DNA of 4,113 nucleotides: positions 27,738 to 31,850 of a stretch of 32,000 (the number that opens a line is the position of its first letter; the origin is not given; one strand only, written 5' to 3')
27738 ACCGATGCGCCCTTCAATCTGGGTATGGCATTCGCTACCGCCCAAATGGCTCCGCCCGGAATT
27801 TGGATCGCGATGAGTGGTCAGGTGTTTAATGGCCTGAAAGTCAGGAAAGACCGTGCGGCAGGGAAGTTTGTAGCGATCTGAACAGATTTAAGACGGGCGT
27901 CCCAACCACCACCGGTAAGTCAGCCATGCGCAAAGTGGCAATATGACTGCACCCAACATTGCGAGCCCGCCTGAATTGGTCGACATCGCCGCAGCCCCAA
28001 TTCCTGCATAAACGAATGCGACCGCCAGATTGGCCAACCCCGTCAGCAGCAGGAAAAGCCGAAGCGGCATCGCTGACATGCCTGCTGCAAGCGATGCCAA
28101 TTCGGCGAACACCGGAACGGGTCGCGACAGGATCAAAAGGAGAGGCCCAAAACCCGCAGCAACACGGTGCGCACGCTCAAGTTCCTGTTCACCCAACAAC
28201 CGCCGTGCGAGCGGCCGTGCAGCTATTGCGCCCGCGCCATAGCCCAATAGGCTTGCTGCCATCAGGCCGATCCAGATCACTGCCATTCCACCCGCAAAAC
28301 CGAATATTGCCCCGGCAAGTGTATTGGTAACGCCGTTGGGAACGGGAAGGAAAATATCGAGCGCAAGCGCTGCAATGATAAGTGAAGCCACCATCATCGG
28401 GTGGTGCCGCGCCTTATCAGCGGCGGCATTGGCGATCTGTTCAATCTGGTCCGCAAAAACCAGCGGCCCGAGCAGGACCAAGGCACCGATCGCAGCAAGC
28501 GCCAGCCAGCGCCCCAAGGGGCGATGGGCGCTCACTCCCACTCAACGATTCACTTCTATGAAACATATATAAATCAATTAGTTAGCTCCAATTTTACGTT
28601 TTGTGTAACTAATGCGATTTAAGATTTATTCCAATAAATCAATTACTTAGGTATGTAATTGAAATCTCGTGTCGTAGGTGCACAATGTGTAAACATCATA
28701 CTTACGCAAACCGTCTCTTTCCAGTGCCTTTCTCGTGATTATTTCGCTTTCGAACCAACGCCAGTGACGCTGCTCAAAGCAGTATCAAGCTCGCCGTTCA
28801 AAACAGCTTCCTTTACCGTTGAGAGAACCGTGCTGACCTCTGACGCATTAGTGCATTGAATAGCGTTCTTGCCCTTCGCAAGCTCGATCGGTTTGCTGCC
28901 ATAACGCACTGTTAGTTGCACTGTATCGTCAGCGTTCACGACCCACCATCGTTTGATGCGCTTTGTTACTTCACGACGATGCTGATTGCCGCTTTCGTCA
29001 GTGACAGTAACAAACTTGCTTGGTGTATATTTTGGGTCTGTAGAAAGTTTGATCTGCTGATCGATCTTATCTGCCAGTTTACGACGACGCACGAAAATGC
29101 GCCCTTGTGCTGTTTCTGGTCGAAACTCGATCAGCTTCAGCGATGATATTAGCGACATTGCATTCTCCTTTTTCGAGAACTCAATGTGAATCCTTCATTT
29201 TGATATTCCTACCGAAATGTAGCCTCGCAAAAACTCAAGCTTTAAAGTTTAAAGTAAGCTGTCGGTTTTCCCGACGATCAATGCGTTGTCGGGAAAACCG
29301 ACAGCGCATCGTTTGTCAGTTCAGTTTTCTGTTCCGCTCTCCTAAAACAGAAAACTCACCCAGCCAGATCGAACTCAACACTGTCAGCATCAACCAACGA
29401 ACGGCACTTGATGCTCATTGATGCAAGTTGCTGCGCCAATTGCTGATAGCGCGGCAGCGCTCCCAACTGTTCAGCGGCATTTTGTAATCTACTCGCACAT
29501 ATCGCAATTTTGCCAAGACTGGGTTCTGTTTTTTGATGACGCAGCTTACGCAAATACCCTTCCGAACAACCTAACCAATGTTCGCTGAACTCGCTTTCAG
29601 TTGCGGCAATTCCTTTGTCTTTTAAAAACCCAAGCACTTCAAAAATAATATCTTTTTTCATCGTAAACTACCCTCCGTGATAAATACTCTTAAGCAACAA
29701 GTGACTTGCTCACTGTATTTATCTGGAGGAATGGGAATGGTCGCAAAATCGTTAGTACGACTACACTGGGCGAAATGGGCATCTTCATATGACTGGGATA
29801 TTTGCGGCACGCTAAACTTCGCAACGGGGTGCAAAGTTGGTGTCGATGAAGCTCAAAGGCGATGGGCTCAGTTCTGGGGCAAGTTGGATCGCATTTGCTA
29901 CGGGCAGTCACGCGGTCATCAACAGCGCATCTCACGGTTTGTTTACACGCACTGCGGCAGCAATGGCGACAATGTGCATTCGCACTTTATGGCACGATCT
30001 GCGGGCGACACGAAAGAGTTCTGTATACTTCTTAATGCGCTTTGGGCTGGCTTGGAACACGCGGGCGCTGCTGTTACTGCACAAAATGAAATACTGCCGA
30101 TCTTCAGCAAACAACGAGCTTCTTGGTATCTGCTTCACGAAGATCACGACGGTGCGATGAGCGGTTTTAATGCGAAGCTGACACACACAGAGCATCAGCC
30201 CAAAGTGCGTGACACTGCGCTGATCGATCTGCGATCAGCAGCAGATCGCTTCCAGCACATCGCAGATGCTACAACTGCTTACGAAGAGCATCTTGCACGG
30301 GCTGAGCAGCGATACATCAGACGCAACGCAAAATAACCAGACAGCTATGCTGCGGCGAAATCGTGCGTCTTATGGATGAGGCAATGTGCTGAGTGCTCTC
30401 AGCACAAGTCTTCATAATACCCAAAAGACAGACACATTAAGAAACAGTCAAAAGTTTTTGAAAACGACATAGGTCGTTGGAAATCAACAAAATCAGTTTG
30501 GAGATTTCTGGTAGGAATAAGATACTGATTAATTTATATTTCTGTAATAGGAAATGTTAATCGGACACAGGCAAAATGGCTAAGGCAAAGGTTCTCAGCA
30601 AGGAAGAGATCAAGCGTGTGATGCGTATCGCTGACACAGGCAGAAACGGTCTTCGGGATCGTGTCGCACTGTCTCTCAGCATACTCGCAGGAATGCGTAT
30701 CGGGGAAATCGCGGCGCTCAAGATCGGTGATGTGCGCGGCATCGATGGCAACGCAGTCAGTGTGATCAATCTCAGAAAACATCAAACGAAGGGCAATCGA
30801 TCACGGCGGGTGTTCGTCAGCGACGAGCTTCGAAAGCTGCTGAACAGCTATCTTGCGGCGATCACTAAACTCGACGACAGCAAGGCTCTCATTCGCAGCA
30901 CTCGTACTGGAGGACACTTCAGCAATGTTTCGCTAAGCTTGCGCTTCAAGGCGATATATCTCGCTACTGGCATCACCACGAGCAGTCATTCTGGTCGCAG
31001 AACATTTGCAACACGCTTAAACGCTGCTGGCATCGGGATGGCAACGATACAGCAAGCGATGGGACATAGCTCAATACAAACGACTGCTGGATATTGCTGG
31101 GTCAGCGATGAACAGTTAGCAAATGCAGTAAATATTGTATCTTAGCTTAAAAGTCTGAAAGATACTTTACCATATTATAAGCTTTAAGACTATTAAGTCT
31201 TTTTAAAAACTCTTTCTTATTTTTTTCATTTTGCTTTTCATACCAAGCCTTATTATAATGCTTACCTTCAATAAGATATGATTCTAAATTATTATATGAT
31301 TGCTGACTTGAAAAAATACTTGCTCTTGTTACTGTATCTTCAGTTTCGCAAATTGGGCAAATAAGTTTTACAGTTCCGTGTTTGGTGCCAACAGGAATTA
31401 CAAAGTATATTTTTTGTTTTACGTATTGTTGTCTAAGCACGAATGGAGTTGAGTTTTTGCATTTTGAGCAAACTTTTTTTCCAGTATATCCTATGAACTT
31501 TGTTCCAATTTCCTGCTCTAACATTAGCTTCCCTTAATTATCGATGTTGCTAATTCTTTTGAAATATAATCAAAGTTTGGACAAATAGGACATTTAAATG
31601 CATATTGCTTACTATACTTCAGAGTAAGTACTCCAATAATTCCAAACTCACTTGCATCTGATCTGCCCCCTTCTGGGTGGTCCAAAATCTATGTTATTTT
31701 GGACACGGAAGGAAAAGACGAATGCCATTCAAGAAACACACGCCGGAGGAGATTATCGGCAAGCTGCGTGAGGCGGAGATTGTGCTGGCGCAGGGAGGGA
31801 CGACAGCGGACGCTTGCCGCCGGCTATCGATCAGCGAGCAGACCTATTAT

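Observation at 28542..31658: Compositionally foreign 3.1 kb island that looks like a minimal recombinase-plus-Rep element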

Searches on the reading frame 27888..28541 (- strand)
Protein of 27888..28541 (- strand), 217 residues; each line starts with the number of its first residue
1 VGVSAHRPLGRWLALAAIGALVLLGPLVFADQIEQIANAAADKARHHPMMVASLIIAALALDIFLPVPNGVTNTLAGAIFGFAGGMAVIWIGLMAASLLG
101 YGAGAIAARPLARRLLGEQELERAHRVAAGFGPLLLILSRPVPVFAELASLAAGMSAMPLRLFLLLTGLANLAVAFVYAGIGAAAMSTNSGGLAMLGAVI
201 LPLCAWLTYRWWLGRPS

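Call 3: search_protein_families(library=pfam, proteins=[window:27888-28541:-], max_evalue=1)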
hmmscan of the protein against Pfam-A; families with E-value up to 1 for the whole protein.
window:27888-28541:- (217 aa): 1 family
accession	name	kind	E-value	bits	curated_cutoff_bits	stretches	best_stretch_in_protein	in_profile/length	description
PF09335.16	VTT_dom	-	1.3e-16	61.6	33.9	1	67-183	1-122/123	VTT domain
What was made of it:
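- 27888..28541 (-): Host DedA/VTT-family gene forming the left chromosomal flank. Its GTG start (28535 or 28541) lies inside the att core. Pfam VTT_dom, E 1e-16 (call 3).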

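Call 70: find_encoding_contigs(protein=window:27888-28535:-, flank=8000, max_places=10)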
Protein window:27888-28535:- (215 aa): 8 contigs read that carry it; 6 places shown.
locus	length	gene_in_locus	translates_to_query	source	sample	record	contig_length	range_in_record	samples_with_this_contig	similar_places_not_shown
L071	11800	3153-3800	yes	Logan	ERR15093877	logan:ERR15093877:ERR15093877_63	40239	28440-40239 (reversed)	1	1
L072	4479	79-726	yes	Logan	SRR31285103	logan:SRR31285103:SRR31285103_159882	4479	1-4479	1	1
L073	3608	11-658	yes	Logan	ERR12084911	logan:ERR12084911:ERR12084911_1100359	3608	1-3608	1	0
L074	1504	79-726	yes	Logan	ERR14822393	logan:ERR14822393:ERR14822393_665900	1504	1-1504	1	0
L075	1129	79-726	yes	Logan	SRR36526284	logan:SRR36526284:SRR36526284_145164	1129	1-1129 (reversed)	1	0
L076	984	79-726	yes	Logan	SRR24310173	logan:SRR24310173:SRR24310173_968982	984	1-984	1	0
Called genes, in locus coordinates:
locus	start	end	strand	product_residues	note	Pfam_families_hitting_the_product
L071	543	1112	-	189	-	PF00589:Phage_integrase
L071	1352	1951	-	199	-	-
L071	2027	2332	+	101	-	PF20331:DUF6626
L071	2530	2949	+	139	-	PF20346:DUF6641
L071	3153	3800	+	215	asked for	PF09335:VTT_dom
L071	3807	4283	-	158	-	PF00710:Asparaginase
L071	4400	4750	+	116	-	PF03960:ArsC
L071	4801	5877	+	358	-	PF03009:GDPD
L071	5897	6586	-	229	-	-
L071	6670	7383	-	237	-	PF02602:HEM4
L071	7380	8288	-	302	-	PF01379:Porphobil_deam, PF03900:Porphobil_deamC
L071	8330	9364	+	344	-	PF00814:TsaD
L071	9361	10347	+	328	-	PF01210:NAD_Gly3P_dh_N, PF07479:NAD_Gly3P_dh_C, PF20618:GPD_NAD_C_bact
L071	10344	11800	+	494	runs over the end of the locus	PF13440:Polysacc_synt_3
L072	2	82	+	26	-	?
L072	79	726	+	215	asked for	PF09335:VTT_dom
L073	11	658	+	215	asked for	PF09335:VTT_dom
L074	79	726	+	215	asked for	PF09335:VTT_dom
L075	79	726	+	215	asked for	PF09335:VTT_dom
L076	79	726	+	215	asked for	PF09335:VTT_dom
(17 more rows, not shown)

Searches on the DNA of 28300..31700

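Call 67: search_rna_families(source=window, start=28300, end=31700, threshold=evalue, max_evalue=1)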
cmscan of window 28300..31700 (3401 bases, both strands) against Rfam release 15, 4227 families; matches with E-value up to 1: 0.
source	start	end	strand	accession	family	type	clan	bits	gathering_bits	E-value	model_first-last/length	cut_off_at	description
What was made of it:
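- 30337..30575 (.): Conserved 239-nt intergenic region upstream of the small recombinase. Candidate promoter plus recombination or resolution site. No Rfam match (call 67).
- Tried and rejected: Rfam scan of the island at E <= 1: nothing (call 67).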

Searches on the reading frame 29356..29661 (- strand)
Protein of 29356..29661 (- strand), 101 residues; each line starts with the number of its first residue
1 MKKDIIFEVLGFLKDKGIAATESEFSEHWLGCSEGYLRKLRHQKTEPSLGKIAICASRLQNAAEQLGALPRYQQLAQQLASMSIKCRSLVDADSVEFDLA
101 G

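Call 3: search_protein_families(library=pfam, proteins=[window:29356-29661:-], max_evalue=1)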
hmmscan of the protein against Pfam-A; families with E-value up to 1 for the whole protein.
window:29356-29661:- (101 aa): 3 families
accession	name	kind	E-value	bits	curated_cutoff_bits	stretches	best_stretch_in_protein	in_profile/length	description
PF20331.3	DUF6626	-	5.2e-21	75.4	27.3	1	7-93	2-90/96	Family of unknown function (DUF6626)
PF00161.24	RIP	-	0.046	13.7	21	1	20-85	85-148/197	Ribosome inactivating protein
PF08656.15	DASH_Dad3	-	0.16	12.5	23.1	1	69-93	9-33/76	DASH complex subunit Dad3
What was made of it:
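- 29356..29661 (-): 101-aa DUF6626 protein, transcribed divergently from the HUH gene. Probably a regulator or accessory protein. PF20331, E 5e-21 (call 3).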

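Call 5: search_protein_families(library=ncbifam, proteins=[window:29356-29661:-], max_evalue=1)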
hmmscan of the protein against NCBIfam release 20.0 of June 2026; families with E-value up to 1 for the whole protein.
window:29356-29661:- (101 aa): 1 family
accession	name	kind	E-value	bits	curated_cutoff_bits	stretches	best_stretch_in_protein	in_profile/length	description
NF040582.1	STY4528_fam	equivalog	0.11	12.5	130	1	51-85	28-62/323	STY4528 family pathogenicity island replication protein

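Call 6: search_protein_families(library=phrogs, proteins=[window:29356-29661:-], max_evalue=0.1)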
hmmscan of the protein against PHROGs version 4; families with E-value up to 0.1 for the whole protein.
window:29356-29661:- (101 aa): 1 family
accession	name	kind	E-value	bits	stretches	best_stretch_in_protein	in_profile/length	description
phrog_33694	-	unknown function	3e-05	25.3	1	6-64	3-61/97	-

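Call 48: search_protein_families(library=padloc, proteins=[window:29356-29661:-], max_evalue=0.01)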
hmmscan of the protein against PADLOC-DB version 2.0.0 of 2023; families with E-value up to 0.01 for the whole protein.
window:29356-29661:- (101 aa): 0 families

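Call 81: search_solved_structures(query=A7, max_evalue=10)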
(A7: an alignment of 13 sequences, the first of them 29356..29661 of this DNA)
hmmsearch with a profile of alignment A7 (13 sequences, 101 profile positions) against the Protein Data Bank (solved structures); distinct sequences matched with E-value up to 10: 0.

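Call 87: predict_structure(protein=window:29356-29661:-)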
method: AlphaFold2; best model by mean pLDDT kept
length: 101 residues; sequences in the alignment: 1
mean_pLDDT: 66.4   pTM: 0.52
mean pLDDT of the five models: 66.4, 66.0, 64.9, 63.1, 47.7
residues with pLDDT >= 90: 0; 70-90: 44; 50-70: 43; < 50: 14
segments of 3 or more residues with pLDDT < 50: 30-32, 96-101
pLDDT, mean of each block of 10 residues (from residue 1): 60 69 56 54 57 76 82 81 77 53 40
secondary structure, 60 per line:
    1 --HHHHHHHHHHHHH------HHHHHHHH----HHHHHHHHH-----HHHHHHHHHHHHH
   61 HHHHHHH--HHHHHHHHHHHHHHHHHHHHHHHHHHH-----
elements in order: H3-15 H22-29 H34-42 H48-67 H70-96

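Call 91: fold_search(model_id=the predicted structure, library=pdb)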
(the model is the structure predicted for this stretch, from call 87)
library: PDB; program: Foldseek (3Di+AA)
matches with E <= 10: 62; with E <= 0.001: 0
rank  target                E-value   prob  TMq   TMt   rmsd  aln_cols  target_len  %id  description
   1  9lv4_A                3.2e-01  0.75  0.35  0.42   7.1        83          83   22  Cryo-EM Structure of Human Tie2/minibinder tw1102_4 helices Complex (released 2026-02-18)
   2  6zif_B                5.3e-01  0.96  0.46  0.44   4.0        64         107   23  The structure of a cytosolic copper storage protein from Methylocystis sp. Strain Rockwell (ATCC 49242) (released 2022-01-12)
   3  6zif_A                1.3e+00  0.84  0.45  0.43   4.0        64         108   23  The structure of a cytosolic copper storage protein from Methylocystis sp. Strain Rockwell (ATCC 49242) (released 2022-01-12)
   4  8qae_C                2.5e+00  0.35  0.49  0.50   5.0        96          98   21  X-ray crystal structure of a de novo designed single-chain antiparallel 6-helix alpha-helical barrel, sc-apCC-6-SLLA (released 2024-07-03)
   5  7c79_L                4.1e+00  0.08  0.36  0.30   7.3       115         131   20  Cryo-EM structure of yeast Ribonuclease MRP (released 2020-07-08)
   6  7cfm_R                4.1e+00  0.07  0.24  0.12  11.0        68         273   19  Cryo-EM structure of the P395-bound GPBAR-Gs complex (released 2020-09-09)
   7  5cy5_A                4.3e+00  0.16  0.44  0.34   6.9       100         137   15  Crystal structure of the T33-51H designed self-assembling protein tetrahedron (released 2016-08-10)
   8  8fit_A                4.6e+00  0.44  0.46  0.22   2.9        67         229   19  Multi-state design of two-state switchable hinge proteins (released 2023-08-16)
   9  5fig_C                4.6e+00  0.23  0.45  0.49   7.3        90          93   14  APO-CSP3 (COPPER STORAGE PROTEIN 3) FROM BACILLUS SUBTILIS (released 2016-10-12)
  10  8v9o_C                4.6e+00  0.18  0.45  0.31   6.9       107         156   14  Imaging scaffold engineered to bind the therapeutic protein target BARD1 (released 2024-05-15)
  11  6m6z_A                4.6e+00  0.10  0.37  0.21  20.6        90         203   19  A de novo designed transmembrane nanopore, TMH4C4 (released 2020-06-24)
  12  8ddw_A                5.1e+00  0.44  0.46  0.07   2.0        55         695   14  cryo-EM structure of TRPM3 ion channel in complex with Gbg, tethered by ALFA-nanobody (released 2022-11-02)
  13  4iy9_A                5.1e+00  0.07  0.27  0.14   7.6        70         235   17  Bmlp3 - C2 crystal form (released 2013-04-24)
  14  1cnt_4                5.4e+00  0.11  0.43  0.36  15.1       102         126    9  CILIARY NEUROTROPHIC FACTOR (released 1997-03-26)
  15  7y6b_D                5.7e+00  0.15  0.39  0.49   4.7        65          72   14  Crystal structure of the EscE/EsaH complex (released 2022-07-20)
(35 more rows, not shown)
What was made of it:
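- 29356..29661 (-): The single-sequence model is all-helical with pLDDT 66, and the fold search on it was uninformative (calls 87, 91).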
